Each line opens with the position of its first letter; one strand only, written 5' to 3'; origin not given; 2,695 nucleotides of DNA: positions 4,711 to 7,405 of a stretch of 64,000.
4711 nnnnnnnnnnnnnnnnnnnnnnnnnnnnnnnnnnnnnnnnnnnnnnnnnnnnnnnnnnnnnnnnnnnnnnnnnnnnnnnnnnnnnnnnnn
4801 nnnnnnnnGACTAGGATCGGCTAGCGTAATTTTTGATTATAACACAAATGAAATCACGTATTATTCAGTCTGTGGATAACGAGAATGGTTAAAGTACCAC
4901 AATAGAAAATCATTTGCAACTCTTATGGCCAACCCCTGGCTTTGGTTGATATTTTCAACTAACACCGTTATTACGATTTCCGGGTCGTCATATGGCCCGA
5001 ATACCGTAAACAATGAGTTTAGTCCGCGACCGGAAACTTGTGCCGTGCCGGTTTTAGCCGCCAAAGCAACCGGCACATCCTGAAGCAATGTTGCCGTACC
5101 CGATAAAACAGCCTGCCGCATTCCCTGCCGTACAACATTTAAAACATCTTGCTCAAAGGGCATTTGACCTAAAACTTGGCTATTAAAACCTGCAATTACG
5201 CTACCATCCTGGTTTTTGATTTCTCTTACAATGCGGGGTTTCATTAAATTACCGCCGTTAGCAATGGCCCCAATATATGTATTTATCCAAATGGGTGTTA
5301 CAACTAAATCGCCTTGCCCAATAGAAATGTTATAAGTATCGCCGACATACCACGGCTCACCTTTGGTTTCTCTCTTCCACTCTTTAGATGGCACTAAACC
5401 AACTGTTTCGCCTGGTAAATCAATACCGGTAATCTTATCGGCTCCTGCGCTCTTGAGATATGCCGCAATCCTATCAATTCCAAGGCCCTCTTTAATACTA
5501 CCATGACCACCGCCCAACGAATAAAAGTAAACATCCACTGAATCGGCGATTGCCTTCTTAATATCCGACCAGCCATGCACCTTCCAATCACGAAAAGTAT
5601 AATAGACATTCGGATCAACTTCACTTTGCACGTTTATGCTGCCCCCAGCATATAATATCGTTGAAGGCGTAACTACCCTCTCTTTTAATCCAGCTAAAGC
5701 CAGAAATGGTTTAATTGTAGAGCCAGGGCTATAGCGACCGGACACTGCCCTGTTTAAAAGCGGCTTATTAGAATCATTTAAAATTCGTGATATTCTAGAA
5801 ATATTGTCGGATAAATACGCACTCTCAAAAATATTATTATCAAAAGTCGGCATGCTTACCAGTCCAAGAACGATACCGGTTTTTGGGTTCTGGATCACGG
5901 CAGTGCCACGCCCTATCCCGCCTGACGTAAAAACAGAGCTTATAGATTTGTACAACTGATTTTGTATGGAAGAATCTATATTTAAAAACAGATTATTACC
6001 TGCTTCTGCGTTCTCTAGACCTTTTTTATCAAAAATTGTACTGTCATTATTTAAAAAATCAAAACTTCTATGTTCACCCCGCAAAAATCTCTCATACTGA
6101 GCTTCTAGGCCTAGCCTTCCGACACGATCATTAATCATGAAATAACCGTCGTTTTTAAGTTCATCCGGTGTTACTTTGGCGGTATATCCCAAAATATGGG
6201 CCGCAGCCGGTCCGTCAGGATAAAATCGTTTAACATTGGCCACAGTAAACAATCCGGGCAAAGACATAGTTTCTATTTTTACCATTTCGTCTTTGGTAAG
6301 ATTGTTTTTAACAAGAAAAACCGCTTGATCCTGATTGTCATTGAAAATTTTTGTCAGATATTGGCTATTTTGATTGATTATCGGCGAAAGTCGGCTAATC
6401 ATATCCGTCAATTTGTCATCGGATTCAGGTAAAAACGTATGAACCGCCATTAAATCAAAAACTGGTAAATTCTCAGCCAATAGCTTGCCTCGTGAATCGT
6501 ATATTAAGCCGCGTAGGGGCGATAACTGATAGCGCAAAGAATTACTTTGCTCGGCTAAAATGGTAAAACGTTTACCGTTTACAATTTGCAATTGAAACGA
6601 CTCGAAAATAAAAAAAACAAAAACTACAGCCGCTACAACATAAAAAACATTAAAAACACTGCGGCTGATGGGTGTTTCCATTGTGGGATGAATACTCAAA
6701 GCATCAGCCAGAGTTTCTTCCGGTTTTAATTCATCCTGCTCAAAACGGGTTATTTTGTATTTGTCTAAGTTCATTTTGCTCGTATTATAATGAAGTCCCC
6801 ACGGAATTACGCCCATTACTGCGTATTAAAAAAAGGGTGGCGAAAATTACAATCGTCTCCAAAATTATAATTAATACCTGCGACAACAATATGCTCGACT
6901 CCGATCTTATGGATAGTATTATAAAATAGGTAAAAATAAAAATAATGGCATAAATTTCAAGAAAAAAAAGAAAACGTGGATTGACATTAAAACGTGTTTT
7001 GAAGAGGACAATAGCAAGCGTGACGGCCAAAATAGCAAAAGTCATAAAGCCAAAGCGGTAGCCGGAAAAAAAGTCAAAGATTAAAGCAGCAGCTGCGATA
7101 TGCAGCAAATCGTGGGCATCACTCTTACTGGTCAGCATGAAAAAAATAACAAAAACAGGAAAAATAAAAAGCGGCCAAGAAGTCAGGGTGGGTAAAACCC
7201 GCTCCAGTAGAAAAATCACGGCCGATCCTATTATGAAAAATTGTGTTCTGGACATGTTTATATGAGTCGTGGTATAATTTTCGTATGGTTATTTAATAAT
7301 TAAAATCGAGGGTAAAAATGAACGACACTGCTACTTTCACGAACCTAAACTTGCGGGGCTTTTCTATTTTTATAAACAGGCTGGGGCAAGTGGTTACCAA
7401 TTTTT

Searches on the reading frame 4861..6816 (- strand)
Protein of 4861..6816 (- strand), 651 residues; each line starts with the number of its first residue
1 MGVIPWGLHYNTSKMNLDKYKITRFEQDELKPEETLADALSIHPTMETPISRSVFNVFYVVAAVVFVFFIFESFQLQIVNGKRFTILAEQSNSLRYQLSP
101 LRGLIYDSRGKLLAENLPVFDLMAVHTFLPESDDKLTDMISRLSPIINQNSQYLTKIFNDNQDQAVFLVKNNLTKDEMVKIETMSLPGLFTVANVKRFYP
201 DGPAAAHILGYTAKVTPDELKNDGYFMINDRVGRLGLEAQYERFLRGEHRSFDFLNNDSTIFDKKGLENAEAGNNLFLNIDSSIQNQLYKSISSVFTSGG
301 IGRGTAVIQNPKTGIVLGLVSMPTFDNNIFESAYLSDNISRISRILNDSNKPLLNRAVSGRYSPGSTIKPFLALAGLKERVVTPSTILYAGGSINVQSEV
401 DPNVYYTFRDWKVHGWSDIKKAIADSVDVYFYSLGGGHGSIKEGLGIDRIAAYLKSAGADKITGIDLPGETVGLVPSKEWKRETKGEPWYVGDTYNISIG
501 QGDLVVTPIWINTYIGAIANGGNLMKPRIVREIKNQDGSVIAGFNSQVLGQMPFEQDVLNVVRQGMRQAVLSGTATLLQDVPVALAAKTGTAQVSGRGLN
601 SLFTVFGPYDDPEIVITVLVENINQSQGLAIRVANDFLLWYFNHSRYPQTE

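Call 8: search_protein_families(library=pfam, proteins=[window:4861-6816:-], max_evalue=0.01)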
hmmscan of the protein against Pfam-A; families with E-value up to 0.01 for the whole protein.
window:4861-6816:- (651 aa): 3 families
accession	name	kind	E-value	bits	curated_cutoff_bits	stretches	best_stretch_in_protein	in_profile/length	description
PF00905.27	Transpeptidase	-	7.8e-52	176.8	22.1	1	304-632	1-292/299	Penicillin binding protein transpeptidase domain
PF03717.20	PBP_dimer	-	6.3e-30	105.3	24.4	1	99-249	3-162/180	Penicillin-binding Protein dimerisation domain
PF21922.1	PBP_dimer_2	-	0.0066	17.1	27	0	196-215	24-43/83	Penicillin binding protein A dimerisation domain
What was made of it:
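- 4861..6816 (-): mrdA (PBP2). Pfam hits in call 8.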

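Call 16: find_encoding_contigs(protein=window:4861-6816:-, flank=10000, max_places=10)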
Protein window:4861-6816:- (651 aa): 5 contigs read that carry it; 4 places shown.
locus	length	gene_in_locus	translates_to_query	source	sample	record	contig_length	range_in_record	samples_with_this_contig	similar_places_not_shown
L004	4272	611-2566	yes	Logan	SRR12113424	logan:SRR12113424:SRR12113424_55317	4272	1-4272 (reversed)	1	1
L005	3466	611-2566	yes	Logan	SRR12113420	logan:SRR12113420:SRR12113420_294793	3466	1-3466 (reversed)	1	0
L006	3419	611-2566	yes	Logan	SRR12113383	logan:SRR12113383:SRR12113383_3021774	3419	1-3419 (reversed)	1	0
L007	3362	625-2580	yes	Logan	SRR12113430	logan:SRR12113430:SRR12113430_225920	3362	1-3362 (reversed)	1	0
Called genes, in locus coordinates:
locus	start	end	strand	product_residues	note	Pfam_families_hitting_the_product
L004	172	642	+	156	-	-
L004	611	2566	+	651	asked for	PF03717:PBP_dimer, PF00905:Transpeptidase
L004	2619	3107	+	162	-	PF03449:GreA_GreB_N, PF01272:GreA_GreB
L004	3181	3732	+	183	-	-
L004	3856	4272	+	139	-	?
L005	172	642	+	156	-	-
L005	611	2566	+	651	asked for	PF03717:PBP_dimer, PF00905:Transpeptidase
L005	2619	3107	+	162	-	PF03449:GreA_GreB_N, PF01272:GreA_GreB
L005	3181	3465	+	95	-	?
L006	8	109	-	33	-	-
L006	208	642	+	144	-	-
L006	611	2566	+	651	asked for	PF03717:PBP_dimer, PF00905:Transpeptidase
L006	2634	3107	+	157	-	PF03449:GreA_GreB_N, PF01272:GreA_GreB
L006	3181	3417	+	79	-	?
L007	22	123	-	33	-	-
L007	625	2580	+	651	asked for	PF03717:PBP_dimer, PF00905:Transpeptidase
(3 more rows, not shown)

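Call 72: search_protein_families(library=ncbifam, proteins=[window:4861-6816:-], max_evalue=0.01)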
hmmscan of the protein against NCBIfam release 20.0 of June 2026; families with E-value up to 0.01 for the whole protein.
window:4861-6816:- (651 aa): 23 families
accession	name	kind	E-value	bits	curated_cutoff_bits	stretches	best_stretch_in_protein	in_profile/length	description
TIGR03423.1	pbp2_mrdA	equivalog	9.2e-140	467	455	1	57-643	5-592/593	penicillin-binding protein 2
NF008061.0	PRK10795.1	equivalog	1.4e-74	251.8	962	1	59-644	26-618/634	peptidoglycan DD-transpeptidase MrdA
TIGR02214.1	spoVD_pbp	equivalog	5.1e-57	193.6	688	1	57-634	4-543/636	stage V sporulation protein D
NF051842.1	PBP4_5_Efaec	equivalog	2.5e-42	145.1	700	2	100-431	163-477/668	penicillin-binding protein PBP4(5)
NF038278.1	strep_PBP2B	exception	2e-30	105.9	975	3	458-636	484-669/678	penicillin-binding protein PBP2B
NF000406.1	MECB_PBP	exception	3.4e-30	105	1450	1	162-630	205-648/674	PBP2a family beta-lactam-resistant peptidoglycan transpeptidase MecB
NF033378.1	MECD_PBP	exception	4.5e-29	101.3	1450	1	191-630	236-651/678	PBP2a family beta-lactam-resistant peptidoglycan transpeptidase MecD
NF000237.1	MECA_PBP2A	equivalog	4.6e-26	91.3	750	1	160-594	203-603/668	PBP2a family beta-lactam-resistant peptidoglycan transpeptidase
NF000407.1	MECC_PBP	exception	1.1e-24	86.7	1500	1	169-536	211-553/665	PBP2a family beta-lactam-resistant peptidoglycan transpeptidase MecC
NF000409.1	MECA_pure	exception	2.3e-23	82.6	1490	1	188-595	232-604/668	PBP2a family beta-lactam-resistant peptidoglycan transpeptidase MecA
NF000408.1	MECA2_pure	exception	5.9e-22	77.6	1525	1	188-623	232-636/668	PBP2a family beta-lactam-resistant peptidoglycan transpeptidase MecA2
NF000410.1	MECA1_pure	exception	1.6e-21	76.1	1480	1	194-623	237-634/666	PBP2a family beta-lactam-resistant peptidoglycan transpeptidase MecA1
NF053573.1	PBP2_PenA_Neis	exception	1.3e-20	73.5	1105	1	56-482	29-409/572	peptidoglycan D,D-transpeptidase PBP2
NF011685.0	PRK15105.1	subfamily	4.4e-20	71.8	737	1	63-389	32-330/588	peptidoglycan glycosyltransferase FtsI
NF038271.1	strep_PBP2X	exception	9.5e-19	67.1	1050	1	63-595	29-554/750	penicillin-binding protein PBP2X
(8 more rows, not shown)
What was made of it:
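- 4861..6816 (-): TIGR03423, 467 bits against a cut-off of 455 (call 72).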

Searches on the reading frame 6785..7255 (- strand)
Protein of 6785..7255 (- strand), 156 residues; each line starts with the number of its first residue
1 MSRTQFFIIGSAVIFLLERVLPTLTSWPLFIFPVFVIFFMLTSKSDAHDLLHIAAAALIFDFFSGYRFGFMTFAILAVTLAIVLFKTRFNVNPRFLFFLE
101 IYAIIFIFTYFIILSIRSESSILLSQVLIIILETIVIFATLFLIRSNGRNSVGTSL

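Call 8: search_protein_families(library=pfam, proteins=[window:6785-7255:-], max_evalue=0.01)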
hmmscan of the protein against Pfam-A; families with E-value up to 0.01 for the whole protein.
window:6785-7255:- (156 aa): 0 families

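Call 35: search_protein_families(library=pfam, proteins=[window:6785-7255:-], max_evalue=1)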
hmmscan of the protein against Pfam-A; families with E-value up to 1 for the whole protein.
window:6785-7255:- (156 aa): 0 families

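Call 72: search_protein_families(library=ncbifam, proteins=[window:6785-7255:-], max_evalue=0.01)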
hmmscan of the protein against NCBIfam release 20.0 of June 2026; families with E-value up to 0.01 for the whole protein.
window:6785-7255:- (156 aa): 0 families
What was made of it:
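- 6785..7255 (-): mreD-like ORF, assigned from position and orthology only. No Pfam or NCBIfam hit (calls 8, 72).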
